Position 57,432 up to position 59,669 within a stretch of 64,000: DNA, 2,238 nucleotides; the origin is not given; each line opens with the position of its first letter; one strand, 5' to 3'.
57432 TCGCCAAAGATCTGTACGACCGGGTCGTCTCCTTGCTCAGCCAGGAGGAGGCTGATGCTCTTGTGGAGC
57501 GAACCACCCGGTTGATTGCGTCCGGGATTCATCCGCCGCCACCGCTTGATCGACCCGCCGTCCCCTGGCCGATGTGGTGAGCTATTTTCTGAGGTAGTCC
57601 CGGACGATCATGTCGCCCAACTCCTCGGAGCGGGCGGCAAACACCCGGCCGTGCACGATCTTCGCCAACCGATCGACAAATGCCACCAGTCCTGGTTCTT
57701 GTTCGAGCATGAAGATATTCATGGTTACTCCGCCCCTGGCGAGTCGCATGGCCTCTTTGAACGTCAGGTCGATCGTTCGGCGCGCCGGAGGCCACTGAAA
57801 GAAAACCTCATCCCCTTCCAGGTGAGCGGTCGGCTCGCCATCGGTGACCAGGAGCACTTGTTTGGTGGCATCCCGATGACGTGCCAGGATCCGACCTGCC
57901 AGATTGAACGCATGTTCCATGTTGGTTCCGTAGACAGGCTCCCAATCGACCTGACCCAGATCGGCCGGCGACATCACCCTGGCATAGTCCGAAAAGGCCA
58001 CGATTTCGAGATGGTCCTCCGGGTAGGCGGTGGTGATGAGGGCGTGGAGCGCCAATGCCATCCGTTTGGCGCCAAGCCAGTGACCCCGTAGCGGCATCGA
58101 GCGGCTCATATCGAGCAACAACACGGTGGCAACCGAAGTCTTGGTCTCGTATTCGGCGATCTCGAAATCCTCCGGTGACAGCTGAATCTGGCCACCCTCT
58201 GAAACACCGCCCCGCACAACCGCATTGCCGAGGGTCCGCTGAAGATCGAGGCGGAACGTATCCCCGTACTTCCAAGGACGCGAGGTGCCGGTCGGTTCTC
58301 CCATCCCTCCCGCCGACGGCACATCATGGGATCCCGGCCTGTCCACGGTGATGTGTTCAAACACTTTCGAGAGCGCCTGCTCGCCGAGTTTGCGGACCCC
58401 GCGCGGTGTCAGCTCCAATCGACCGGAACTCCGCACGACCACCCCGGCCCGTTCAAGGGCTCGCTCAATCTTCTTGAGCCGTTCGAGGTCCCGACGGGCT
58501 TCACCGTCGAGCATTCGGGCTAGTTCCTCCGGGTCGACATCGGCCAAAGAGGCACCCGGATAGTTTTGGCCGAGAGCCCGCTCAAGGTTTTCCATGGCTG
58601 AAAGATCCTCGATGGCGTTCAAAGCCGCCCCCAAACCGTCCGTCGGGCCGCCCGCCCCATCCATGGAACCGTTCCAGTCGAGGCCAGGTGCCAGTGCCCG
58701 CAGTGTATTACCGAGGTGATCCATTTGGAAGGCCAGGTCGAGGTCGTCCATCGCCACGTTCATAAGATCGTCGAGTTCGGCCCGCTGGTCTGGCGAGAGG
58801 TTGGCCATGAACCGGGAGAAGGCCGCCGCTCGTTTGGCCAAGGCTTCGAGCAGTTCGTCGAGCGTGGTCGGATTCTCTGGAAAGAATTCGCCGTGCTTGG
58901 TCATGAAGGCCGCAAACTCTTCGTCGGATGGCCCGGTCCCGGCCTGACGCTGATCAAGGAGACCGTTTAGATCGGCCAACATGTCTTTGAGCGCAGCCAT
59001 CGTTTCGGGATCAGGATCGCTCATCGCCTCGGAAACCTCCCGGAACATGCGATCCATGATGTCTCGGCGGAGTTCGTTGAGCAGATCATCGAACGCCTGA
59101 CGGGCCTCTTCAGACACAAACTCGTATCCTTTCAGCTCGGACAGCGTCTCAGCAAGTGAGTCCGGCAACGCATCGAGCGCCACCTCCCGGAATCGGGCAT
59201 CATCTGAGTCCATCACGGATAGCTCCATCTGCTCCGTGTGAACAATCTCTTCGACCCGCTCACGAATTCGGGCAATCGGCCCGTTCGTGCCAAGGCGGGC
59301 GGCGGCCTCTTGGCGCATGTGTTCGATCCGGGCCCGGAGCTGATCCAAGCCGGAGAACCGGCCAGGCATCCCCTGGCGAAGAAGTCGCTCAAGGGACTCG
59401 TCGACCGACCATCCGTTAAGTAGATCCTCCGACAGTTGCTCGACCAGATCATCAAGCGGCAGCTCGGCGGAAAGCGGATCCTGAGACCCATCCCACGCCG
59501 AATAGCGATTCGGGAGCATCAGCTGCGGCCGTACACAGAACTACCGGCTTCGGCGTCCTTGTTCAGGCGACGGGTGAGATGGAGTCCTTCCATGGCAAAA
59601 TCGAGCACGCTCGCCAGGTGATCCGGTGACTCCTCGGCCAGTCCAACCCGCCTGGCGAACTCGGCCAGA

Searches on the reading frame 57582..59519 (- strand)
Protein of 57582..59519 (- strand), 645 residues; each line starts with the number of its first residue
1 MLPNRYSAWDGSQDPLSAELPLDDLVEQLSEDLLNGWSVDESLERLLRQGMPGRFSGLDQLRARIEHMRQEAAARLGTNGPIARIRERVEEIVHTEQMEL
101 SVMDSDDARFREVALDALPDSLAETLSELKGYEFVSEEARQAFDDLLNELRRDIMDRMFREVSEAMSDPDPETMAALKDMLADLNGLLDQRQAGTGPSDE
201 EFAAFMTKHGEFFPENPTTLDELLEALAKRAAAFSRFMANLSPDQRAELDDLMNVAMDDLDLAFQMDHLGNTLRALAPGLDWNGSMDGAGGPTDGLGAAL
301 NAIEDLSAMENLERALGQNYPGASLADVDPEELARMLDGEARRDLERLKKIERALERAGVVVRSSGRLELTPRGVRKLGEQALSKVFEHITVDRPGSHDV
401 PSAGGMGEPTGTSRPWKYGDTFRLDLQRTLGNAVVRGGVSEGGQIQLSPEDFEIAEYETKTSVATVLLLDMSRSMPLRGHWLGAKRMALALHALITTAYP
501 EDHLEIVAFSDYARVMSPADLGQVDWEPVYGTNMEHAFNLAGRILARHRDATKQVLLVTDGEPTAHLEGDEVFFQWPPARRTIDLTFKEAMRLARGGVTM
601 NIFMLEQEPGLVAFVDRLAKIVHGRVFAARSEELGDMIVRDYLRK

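Call 81: search_protein_families(library=pfam, proteins=[window:57582-59519:-], max_evalue=0.0001)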
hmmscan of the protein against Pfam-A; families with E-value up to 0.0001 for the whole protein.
window:57582-59519:- (645 aa): 1 family
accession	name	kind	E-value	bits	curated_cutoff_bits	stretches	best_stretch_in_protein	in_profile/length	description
PF13519.12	VWA_2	-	1.8e-08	35.4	27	1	465-562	1-107/107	von Willebrand factor type A domain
